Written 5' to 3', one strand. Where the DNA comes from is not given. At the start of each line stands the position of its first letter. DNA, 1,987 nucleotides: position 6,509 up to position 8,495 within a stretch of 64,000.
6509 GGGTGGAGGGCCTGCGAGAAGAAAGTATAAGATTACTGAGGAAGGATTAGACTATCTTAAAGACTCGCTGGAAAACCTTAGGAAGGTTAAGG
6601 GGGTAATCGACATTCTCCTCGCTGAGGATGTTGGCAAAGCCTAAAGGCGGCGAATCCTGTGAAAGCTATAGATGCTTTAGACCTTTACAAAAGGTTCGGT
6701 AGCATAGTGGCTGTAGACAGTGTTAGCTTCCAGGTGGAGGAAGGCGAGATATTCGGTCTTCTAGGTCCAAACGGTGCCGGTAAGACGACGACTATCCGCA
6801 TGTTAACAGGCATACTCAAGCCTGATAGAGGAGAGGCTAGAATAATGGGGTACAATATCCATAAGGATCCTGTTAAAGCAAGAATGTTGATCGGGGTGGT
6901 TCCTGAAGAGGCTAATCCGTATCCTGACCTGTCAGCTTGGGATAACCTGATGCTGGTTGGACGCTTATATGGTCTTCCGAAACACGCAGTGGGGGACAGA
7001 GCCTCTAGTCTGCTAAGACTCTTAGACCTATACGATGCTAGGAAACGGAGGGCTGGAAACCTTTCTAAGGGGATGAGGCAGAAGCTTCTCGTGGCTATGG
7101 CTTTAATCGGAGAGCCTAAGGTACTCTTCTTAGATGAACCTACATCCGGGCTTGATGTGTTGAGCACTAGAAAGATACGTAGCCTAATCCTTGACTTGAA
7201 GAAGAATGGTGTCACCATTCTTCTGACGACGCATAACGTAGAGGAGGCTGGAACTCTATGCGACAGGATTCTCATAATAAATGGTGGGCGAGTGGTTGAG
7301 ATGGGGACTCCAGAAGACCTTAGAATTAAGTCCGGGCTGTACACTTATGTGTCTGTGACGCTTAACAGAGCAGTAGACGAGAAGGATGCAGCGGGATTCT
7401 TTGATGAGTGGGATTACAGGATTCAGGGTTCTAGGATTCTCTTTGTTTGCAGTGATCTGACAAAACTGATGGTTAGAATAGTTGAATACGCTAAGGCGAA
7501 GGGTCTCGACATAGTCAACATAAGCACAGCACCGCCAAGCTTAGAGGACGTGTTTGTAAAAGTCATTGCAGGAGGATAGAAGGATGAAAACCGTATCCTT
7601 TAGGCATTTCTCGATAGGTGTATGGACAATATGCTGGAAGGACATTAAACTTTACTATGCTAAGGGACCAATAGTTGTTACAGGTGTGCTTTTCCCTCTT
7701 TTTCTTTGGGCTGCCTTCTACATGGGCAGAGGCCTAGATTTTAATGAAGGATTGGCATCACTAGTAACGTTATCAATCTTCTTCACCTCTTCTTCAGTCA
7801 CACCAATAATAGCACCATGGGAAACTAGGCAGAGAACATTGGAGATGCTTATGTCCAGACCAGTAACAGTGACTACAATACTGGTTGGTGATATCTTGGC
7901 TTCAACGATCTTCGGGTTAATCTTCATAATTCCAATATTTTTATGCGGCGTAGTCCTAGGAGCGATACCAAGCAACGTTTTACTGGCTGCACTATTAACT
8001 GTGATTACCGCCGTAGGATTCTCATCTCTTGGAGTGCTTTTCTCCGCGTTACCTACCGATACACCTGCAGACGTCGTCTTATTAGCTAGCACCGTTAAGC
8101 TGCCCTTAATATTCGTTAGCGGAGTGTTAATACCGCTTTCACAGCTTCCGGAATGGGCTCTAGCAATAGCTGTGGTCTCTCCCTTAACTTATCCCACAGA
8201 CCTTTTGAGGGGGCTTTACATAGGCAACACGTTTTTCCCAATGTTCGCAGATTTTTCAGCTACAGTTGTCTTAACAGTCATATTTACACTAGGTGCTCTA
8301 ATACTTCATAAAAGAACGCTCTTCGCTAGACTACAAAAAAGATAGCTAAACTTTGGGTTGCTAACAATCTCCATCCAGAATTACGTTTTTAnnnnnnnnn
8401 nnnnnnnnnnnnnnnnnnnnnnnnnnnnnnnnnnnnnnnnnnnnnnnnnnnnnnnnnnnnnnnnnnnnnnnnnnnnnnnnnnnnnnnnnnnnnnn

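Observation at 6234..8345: PadR regulator with a tandem HGEGG Cys/His-rich N-terminus controlling an ABC-2 exporter: candidate metal-sensing efflux module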

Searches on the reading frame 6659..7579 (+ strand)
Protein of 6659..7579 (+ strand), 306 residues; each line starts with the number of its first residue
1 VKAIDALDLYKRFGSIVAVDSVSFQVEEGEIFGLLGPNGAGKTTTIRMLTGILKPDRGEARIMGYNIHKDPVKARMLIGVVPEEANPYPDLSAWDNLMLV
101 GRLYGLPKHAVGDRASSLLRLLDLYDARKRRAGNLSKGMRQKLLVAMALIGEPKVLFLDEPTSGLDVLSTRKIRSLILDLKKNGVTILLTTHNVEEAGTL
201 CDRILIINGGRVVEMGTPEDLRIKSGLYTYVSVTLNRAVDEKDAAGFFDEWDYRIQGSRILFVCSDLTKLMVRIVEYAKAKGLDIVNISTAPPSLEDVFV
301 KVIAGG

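Call 3: search_protein_families(library=pfam, proteins=[window:6659-7579:+], max_evalue=0.01)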
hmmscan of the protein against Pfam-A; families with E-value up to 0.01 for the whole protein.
window:6659-7579:+ (306 aa): 5 families
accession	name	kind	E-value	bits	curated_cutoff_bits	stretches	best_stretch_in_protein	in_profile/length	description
PF00005.33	ABC_tran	-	8e-32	111.1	25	1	20-163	2-137/137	ABC transporter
PF13304.12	AAA_21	-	2.9e-18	67.4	27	1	114-194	220-300/304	AAA domain, putative AbiEii toxin, Type IV TA system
PF13732.12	DrrA1-3_C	-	7.1e-05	23.9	27.4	1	216-302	1-80/81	ATP-binding protein DrrA1-3-like, C-terminal domain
PF13476.12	AAA_23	-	0.0029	18.7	27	1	13-53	7-43/201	AAA domain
PF13166.12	AAA_13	-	0.0082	15.3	36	0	149-195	523-572/713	AAA domain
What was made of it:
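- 6659..7579 (+): ABC transporter ATPase of the DrrA type, 306 aa, GTG start. PF00005 E 8e-32; PF13732 (DrrA C-terminal domain) E 7e-5, 23.9 bits, below its 27.4-bit cut-off (call 3).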

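Call 19: search_protein_families(library=ncbifam, proteins=[window:6659-7579:+], max_evalue=0.001)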
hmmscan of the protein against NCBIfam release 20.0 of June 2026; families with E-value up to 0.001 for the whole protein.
window:6659-7579:+ (306 aa): 189 families (the best 25 are shown)
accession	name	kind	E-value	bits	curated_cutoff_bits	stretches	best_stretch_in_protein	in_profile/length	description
TIGR01188.1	drrA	subfamily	1.4e-95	320.1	312.45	1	11-303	1-301/302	daunorubicin resistance ABC transporter, ATP-binding protein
NF033858.1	ABC2_perm_RbbA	equivalog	2.8e-61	207.5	1050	1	3-227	266-490/909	ribosome-associated ATPase/putative transporter RbbA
TIGR03522.1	GldA_ABC_ATP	equivalog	5e-59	200.2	402.6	1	4-301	3-299/301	gliding motility-associated ABC transporter ATP-binding subunit GldA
NF010060.0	PRK13537.1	equivalog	2.5e-58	197.4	521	1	3-302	15-307/314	nodulation factor ABC transporter ATP-binding protein NodI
NF010059.0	PRK13536.1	equivalog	3.9e-53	180.4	549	1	2-302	42-335/342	nodulation factor ABC transporter ATP-binding protein NodI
TIGR04406.1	LPS_export_lptB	equivalog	2e-51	174.6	240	1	6-221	4-222/239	LPS export ABC transporter ATP-binding protein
TIGR01288.1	nodI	equivalog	2.3e-50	171.3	424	1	3-302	4-296/303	nodulation factor ABC transporter ATP-binding protein NodI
TIGR03740.1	galliderm_ABC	subfamily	2.7e-49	167.8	309.75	1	8-212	5-202/223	lantibiotic protection ABC transporter ATP-binding subunit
TIGR03864.1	PQQ_ABC_ATP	hypoth_equivalog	4e-49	167.2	302.25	1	7-226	5-224/236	ABC transporter, ATP-binding subunit, PQQ-dependent alcohol dehydrogenase system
TIGR03265.1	PhnT2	equivalog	1.7e-42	145.9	457.7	1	6-221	7-222/353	putative 2-aminoethylphosphonate ABC transporter ATP-binding protein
NF008144.0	PRK10895.1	equivalog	2.8e-42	144.8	381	1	3-221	3-224/241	LPS export ABC transporter ATP-binding protein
NF043075.1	MMSYN1_0197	equivalog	1.4e-41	142.6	550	1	5-221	4-220/341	spermidine/putrescine ABC transporter ATP-binding protein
TIGR01186.1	proV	subfamily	2.4e-41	142.1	326.6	1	12-221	2-217/363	betaine/proline/choline family ABC transporter ATP-binding protein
NF006987.0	PRK09452.1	equivalog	1.1e-40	139.5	482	1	6-221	20-235/378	spermidine/putrescine ABC transporter ATP-binding protein PotA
NF047930.1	ABC_ATP_B6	equivalog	2.7e-39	135.2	670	1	7-223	6-225/510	putative B6 ABC transporter ATP-binding protein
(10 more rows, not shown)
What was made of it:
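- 6659..7579 (+): NCBIfam TIGR01188 drrA scores 320 bits against a cut-off of 312 (call 19).
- On DrrAB-type ABC-2 exporter: 320.1 bits against a cut-off of 312.45 (call 19).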

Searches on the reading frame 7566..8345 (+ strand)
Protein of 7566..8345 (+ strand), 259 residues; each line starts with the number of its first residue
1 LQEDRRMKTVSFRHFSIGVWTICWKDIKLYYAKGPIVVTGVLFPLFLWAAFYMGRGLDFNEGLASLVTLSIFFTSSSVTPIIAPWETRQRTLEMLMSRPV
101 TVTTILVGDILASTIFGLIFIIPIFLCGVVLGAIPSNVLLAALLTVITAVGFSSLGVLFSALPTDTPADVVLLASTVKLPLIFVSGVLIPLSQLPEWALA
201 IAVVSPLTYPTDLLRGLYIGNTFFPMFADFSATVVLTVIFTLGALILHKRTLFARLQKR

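Call 3: search_protein_families(library=pfam, proteins=[window:7566-8345:+], max_evalue=0.01)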
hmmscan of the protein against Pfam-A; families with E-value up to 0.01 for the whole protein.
window:7566-8345:+ (259 aa): 2 families
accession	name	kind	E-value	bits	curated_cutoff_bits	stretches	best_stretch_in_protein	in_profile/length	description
PF01061.29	ABC2_membrane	-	1.5e-20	74.1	26.9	1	19-217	3-209/211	ABC-2 type transporter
PF12698.13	ABC2_membrane_3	-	4e-15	56.2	31.6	1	59-245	160-346/347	ABC-2 family transporter protein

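Call 19: search_protein_families(library=ncbifam, proteins=[window:7584-8345:+], max_evalue=0.001)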
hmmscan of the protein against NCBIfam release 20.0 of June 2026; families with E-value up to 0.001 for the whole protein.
window:7584-8345:+ (253 aa): 9 families
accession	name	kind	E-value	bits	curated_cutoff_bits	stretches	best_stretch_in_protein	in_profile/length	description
TIGR01247.1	drrB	subfamily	4.6e-13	49.4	223.05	1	61-238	54-232/236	daunorubicin resistance ABC transporter membrane protein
NF011648.0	PRK15066.1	subfamily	3.3e-10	39.9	225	1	83-245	90-252/257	ABC transporter permease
TIGR00025.1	Mtu_efflux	paralog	4.7e-10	39.4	146.9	1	40-236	20-228/238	ABC transporter efflux protein, DrrB family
TIGR01291.1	nodJ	subfamily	1.9e-09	37.4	206.65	1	75-242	78-248/253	ABC-2 type transporter, NodJ family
TIGR01248.1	drrC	subfamily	5.8e-07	29.8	165.65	1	80-211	15-148/152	daunorubicin resistance protein C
NF038293.1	permease_SagH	equivalog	1.1e-06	27.7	450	1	59-243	183-368/370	SagH family ABC transporter permease subunit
NF050053.1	CapPschTportKpsM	equivalog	1.7e-05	24.9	300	1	83-236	86-239/257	capsule polysaccharide transporter KpsM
NF033858.1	ABC2_perm_RbbA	equivalog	0.0003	18.8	1050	1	88-243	747-906/909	ribosome-associated ATPase/putative transporter RbbA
TIGR00956.1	3a01205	subfamily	0.0004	18.1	1959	1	10-211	1084-1294/1394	pleiotropic drug resistance family protein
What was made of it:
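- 7584..8345 (+): ABC-2 family permease, 253 aa. PF01061, 74 bits against a cut-off of 26.9 (call 3). drrB TIGR01247 scores only 49 bits against a cut-off of 223 (call 19).
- On DrrAB-type ABC-2 exporter: PF01061 is met (74.1 bits against 26.9, call 3). drrB is far below its cut-off (49 bits against 223, call 19).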
